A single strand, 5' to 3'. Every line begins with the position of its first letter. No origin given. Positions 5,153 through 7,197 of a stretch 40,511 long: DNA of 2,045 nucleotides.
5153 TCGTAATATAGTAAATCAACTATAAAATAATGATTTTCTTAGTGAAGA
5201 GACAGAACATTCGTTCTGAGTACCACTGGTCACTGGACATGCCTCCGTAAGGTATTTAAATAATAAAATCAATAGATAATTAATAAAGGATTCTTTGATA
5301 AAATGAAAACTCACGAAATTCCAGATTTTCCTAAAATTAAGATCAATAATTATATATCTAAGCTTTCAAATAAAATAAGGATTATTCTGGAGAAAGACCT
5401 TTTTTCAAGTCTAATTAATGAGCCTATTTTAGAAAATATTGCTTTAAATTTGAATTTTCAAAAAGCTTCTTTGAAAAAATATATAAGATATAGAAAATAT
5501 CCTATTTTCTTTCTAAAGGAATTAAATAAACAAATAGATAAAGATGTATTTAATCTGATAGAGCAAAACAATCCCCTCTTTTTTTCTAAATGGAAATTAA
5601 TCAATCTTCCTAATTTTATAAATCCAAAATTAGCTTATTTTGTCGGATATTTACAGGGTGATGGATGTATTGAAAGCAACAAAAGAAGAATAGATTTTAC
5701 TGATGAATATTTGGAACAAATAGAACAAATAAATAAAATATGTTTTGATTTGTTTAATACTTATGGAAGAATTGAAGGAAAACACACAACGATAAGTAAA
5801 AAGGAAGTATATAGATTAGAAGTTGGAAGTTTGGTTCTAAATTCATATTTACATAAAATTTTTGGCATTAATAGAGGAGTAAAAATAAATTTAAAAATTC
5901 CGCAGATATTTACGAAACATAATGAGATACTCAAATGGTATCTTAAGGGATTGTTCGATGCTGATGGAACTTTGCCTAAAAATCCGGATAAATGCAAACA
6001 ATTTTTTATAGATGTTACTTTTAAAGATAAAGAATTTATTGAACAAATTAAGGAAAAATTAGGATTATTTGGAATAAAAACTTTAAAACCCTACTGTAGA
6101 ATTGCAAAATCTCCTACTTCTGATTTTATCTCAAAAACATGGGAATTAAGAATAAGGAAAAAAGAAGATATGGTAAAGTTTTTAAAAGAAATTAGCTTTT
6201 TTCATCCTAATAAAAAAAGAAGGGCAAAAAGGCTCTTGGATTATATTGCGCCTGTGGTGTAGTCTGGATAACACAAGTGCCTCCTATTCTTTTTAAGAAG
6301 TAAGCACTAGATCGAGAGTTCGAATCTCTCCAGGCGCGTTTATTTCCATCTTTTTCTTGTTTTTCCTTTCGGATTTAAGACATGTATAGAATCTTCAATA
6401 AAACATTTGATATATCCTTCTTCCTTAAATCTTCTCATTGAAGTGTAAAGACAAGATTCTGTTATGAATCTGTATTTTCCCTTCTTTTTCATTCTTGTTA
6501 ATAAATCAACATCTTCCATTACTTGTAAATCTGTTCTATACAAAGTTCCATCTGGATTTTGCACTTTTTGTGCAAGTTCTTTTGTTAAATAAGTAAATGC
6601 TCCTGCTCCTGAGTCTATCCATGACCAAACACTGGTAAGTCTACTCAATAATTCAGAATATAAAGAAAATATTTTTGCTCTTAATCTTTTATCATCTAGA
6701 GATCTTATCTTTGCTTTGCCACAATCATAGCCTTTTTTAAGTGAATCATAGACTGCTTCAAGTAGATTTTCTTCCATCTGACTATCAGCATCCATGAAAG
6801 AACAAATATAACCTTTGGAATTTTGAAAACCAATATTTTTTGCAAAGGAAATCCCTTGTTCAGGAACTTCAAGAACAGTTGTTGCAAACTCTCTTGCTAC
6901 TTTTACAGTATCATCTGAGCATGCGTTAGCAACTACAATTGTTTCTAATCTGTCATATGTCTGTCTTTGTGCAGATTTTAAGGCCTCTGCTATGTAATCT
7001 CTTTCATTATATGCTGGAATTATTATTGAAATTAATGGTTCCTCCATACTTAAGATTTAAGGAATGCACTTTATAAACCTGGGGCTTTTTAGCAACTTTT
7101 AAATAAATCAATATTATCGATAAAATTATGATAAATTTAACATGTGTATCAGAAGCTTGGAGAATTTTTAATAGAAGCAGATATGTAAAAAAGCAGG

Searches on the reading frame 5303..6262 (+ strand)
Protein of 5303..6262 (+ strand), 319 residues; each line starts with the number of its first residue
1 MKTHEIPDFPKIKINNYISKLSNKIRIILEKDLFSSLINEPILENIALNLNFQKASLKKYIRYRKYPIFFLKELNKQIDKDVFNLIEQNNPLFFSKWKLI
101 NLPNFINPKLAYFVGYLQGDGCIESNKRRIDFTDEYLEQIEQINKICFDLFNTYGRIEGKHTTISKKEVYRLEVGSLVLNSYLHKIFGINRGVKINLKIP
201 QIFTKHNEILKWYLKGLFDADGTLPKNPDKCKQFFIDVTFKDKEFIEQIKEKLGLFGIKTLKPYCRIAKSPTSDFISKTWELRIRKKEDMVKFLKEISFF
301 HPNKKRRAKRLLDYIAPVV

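Call 7: search_protein_families(library=pfam, proteins=[window:5303-6262:+], max_evalue=0.01)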
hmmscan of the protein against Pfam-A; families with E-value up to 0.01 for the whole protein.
window:5303-6262:+ (319 aa): 2 families
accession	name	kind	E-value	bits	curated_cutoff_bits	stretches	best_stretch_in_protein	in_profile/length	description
PF14528.11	LAGLIDADG_3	-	3.6e-17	62.8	22.5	2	211-297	4-81/82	LAGLIDADG-like domain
PF14527.11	LAGLIDADG_WhiA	-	0.0011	19.4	23.2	0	211-260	2-48/93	WhiA LAGLIDADG-like domain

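Call 42: search_protein_families(library=ncbifam, proteins=[window:5303-6262:+], max_evalue=0.01)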
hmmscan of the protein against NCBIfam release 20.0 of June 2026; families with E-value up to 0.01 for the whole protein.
window:5303-6262:+ (319 aa): 4 families
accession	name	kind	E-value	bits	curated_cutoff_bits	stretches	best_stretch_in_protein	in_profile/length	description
NF038162.1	RtcB_rel_intein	exception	1.4e-06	26.6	1150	1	108-308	238-454/961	intein-containing RtcB family protein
NF011287.0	PRK14698.1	equivalog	2.6e-06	25.7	1238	1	95-227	378-503/1017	V-type ATP synthase subunit A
NF003159.0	PRK04132.1-4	equivalog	0.00041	18.5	999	1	109-312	179-345/852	replication factor C small subunit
NF005852.0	PRK07773.1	equivalog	0.0015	16.9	780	1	199-316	600-713/886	replicative DNA helicase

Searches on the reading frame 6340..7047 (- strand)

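Call 8: search_protein_families(library=pfam, proteins=[window:6340-7047:-], max_evalue=0.01)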
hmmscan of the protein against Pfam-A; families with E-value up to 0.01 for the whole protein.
window:6340-7047:- (235 aa): 4 families
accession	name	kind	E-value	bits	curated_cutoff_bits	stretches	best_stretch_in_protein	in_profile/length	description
PF00535.33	Glycos_transf_2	-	6e-24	85.3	23.3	1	7-122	1-125/168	Glycosyl transferase family 2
PF13641.12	Glyco_tranf_2_3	-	1.3e-11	45.5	27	1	6-122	3-131/230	Glycosyltransferase like family 2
PF10111.15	Glyco_tranf_2_2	-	4.9e-06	26.7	27.3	1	7-99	1-102/276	Glycosyltransferase like family 2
PF13632.12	Glyco_trans_2_3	-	0.0045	17.3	27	1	84-203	4-124/198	Glycosyl transferase family group 2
